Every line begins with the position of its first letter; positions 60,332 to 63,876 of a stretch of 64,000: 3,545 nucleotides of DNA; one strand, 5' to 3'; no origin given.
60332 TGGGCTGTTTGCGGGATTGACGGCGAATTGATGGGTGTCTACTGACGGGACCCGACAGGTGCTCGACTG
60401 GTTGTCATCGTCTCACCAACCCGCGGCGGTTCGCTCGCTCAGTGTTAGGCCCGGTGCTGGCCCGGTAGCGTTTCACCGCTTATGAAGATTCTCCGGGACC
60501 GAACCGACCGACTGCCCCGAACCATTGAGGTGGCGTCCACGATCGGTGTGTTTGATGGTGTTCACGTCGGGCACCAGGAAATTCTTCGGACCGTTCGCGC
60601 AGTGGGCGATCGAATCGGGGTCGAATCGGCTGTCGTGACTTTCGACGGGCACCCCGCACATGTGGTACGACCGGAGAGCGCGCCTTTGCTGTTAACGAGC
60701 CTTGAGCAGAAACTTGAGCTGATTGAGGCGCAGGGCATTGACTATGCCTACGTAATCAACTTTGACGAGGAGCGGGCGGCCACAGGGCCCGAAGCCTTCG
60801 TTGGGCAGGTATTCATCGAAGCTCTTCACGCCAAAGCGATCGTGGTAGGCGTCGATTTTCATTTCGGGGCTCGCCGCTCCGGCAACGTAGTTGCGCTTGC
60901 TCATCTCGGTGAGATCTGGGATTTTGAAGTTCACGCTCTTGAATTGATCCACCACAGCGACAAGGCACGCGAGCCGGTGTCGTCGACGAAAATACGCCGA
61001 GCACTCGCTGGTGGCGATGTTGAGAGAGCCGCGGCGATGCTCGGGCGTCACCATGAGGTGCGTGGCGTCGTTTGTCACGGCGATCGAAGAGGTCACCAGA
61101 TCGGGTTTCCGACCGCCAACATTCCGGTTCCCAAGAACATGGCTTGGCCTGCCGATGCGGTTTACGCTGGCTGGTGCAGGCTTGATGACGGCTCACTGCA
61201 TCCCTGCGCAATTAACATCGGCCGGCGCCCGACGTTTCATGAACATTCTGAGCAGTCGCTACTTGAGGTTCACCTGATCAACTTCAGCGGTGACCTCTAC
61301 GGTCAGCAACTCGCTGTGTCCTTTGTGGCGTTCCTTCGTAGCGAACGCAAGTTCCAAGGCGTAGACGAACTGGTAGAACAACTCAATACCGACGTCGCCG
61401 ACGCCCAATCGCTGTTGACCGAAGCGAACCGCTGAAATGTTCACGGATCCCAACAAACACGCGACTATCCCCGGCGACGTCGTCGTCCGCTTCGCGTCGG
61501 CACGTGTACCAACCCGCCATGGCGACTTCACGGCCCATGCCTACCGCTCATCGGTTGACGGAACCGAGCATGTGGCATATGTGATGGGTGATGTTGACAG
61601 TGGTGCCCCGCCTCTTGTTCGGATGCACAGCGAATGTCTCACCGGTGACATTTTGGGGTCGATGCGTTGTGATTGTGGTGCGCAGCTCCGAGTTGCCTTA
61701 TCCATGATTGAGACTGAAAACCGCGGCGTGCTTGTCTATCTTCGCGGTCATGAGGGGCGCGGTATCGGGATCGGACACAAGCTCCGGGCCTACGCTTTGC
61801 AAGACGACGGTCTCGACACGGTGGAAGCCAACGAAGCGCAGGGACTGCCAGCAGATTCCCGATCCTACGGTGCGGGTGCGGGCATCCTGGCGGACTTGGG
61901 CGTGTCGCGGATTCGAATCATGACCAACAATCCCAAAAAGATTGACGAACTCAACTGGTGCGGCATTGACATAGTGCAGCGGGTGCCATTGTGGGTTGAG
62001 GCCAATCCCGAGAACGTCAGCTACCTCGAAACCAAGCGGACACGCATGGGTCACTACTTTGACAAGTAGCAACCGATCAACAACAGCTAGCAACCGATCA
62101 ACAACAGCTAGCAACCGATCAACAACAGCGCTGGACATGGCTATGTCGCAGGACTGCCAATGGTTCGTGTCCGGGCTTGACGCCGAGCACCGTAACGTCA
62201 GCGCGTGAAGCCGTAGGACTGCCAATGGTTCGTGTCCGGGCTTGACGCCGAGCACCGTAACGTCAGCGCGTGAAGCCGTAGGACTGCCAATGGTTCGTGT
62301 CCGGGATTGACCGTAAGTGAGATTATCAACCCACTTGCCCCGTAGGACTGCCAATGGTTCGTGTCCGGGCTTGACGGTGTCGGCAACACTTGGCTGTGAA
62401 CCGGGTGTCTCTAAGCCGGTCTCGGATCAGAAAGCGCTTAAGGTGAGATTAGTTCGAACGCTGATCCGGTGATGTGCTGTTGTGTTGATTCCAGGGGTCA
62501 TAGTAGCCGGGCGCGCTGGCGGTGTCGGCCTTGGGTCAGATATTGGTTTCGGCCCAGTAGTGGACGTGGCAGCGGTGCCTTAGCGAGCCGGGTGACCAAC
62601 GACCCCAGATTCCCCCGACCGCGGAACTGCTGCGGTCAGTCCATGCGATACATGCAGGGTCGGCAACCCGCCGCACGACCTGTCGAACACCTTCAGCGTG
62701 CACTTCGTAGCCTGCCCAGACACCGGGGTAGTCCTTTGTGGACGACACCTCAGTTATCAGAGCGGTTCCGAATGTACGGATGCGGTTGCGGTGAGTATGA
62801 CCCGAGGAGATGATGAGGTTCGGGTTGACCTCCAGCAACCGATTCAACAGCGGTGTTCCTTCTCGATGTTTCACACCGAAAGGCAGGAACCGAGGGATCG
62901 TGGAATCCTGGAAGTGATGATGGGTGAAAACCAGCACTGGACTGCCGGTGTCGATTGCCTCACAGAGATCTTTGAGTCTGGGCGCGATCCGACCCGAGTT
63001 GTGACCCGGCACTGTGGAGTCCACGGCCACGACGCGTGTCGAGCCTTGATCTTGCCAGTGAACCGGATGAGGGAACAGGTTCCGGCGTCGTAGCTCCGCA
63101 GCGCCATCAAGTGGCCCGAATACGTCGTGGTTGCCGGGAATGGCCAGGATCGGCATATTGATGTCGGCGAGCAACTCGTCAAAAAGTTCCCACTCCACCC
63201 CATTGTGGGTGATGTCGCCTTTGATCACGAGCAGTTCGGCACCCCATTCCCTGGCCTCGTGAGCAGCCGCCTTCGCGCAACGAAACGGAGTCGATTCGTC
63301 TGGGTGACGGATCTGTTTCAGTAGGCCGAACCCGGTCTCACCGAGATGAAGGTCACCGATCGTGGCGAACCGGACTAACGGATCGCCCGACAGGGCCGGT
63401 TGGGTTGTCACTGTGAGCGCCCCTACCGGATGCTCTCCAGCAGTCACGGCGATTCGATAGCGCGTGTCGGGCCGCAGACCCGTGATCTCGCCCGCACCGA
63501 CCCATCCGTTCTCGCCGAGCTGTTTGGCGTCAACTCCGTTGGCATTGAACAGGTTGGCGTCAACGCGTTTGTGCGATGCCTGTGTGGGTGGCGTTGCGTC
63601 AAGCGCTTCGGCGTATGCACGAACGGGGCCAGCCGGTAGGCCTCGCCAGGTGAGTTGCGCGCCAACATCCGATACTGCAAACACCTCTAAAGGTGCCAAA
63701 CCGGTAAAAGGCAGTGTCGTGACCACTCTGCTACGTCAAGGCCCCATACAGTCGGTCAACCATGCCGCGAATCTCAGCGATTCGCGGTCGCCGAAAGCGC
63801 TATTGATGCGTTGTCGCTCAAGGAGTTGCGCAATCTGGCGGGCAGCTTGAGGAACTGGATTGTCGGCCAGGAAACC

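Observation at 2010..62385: Sequence-unrelated intergenic tandem repeats share a 63-68 bp spacing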

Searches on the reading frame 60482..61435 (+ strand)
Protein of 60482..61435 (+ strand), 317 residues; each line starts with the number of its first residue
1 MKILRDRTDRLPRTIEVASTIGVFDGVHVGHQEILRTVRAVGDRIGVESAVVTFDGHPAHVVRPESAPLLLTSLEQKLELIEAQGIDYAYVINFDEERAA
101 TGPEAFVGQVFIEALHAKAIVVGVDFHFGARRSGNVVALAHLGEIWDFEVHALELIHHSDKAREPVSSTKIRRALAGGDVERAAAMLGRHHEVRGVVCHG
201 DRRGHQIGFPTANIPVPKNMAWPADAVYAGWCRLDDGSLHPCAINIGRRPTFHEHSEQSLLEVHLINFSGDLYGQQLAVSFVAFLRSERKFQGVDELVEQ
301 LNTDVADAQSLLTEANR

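Call 6: find_encoding_contigs(protein=window:60482-61435:+, flank=10000, max_places=10)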
Protein window:60482-61435:+ (317 aa): 1 contig read that carries it; 1 place shown.
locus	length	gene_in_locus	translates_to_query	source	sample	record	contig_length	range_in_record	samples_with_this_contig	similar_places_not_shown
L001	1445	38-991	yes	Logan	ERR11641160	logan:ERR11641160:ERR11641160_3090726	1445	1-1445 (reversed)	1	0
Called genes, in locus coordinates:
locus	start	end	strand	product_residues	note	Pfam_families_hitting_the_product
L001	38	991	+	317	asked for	PF01467:CTP_transf_like, PF06574:FAD_syn, PF01687:Flavokinase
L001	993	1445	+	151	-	?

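Call 26: find_related_loci(query=window:60482-61435:+, collection=metagenome_contigs, flank=10000)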
Query window:60482-61435:+ (317 aa) in metagenome_contigs; peptide patterns used: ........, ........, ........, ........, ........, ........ (x = any residue, [..] = any of these).
282 stretches matched a pattern; 171 encode a relative of the query (tblastn E <= 1e-3); the best 80 are kept; 80 distinct loci.
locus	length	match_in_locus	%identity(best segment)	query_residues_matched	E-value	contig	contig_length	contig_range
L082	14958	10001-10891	53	18-315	4e-95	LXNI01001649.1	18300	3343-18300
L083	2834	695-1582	39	20-317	1e-63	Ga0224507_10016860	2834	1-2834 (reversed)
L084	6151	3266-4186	41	1-314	4e-62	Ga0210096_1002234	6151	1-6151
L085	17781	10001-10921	41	1-314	3e-61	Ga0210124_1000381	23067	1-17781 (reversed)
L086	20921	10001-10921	40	1-314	3e-61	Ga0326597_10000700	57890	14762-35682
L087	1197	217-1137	40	1-315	2e-64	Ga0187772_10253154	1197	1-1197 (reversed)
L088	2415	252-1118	41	21-315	9e-58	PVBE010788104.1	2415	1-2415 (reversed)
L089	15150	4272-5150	35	20-317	4e-57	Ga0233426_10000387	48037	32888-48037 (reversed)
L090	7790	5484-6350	41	20-315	4e-56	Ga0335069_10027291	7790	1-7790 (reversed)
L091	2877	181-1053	41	1-297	2e-56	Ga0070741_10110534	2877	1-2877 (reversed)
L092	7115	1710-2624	35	6-312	5e-56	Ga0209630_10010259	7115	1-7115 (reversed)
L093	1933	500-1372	38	20-317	3e-57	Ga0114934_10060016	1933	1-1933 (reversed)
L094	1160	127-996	41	20-316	5e-59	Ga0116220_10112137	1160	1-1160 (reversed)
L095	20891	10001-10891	35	6-304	4e-54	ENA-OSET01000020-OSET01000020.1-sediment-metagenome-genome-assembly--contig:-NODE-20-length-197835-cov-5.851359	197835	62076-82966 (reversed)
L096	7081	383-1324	35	1-317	6e-54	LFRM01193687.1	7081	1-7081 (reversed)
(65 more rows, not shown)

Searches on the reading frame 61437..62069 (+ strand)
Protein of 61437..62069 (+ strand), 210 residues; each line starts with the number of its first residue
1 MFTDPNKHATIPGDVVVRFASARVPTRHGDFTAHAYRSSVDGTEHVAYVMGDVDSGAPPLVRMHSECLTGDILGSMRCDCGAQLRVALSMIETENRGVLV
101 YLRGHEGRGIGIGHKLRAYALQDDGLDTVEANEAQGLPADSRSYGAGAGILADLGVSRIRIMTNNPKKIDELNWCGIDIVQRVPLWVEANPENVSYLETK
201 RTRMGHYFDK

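Call 11: search_protein_families(library=pfam, proteins=[window:61437-62069:+])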
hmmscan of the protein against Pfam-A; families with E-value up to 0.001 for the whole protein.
window:61437-62069:+ (210 aa): 1 family
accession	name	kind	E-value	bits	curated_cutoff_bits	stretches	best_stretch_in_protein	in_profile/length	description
PF00925.25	GTP_cyclohydro2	-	2.6e-69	232.5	23.3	1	20-184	4-165/165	GTP cyclohydrolase II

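Call 27: find_homologous_proteins(query=window:61437-62069:+, max_evalue=1e-40)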
Query window:61437-62069:+ (210 aa): 7555 proteins with E <= 1e-40 among 8000 candidates; the best 120 are listed.
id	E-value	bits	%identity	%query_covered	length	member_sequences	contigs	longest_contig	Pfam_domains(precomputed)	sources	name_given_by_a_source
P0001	2.1e-139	480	100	100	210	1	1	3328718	PF00925.26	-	-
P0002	1.8e-96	340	74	97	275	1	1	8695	PF00925.26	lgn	-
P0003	1.4e-94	333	77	91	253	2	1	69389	PF00925.26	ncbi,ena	-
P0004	5.1e-92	325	74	91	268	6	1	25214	PF00925.26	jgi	-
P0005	1.3e-91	324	74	90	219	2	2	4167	PF00925.26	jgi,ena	-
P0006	2.2e-90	320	70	95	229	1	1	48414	PF00925.26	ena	-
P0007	6.0e-90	318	71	92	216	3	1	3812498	PF00925.26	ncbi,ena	-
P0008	6.6e-90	318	72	92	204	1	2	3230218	PF00925.26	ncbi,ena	-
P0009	6.9e-90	318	71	92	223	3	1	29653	PF00925.26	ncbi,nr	ncbi:MAG: GTP cyclohydrolase II [Acidimicrobiia bacterium]|nr:GTP cyclohydrolase II [Acidimicrobiia 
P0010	7.9e-90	318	71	93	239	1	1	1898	PF00925.26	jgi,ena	-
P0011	1.1e-89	317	71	91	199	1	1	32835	PF00925.26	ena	-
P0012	1.4e-89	317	70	94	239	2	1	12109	PF00925.26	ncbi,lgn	-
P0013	2.2e-89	316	72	92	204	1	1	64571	PF00925.26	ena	-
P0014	2.3e-89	316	71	91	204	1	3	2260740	PF00925.26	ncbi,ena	-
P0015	2.9e-89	316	69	98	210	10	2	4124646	PF00925.26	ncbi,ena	-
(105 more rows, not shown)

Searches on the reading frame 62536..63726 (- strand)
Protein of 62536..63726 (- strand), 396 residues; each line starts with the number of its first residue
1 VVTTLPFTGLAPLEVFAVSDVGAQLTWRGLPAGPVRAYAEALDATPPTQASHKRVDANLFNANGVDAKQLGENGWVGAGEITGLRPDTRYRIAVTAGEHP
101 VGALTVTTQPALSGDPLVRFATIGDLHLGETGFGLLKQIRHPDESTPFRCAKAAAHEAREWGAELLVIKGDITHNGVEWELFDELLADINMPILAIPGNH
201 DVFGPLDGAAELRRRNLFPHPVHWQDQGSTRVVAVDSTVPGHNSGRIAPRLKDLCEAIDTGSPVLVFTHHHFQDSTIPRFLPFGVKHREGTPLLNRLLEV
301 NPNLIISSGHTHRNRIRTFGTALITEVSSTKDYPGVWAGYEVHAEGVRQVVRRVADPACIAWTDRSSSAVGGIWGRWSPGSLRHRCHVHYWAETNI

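Call 11: search_protein_families(library=pfam, proteins=[window:62536-63726:-])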
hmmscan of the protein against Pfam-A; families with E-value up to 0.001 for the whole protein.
window:62536-63726:- (396 aa): 2 families
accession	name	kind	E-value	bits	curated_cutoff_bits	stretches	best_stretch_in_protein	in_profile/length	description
PF00149.33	Metallophos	-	3.4e-11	44.4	21.5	1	119-313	2-190/191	Calcineurin-like phosphoesterase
PF12850.12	Metallophos_2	-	8.3e-05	23.1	27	0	148-319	13-124/154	Calcineurin-like phosphoesterase superfamily domain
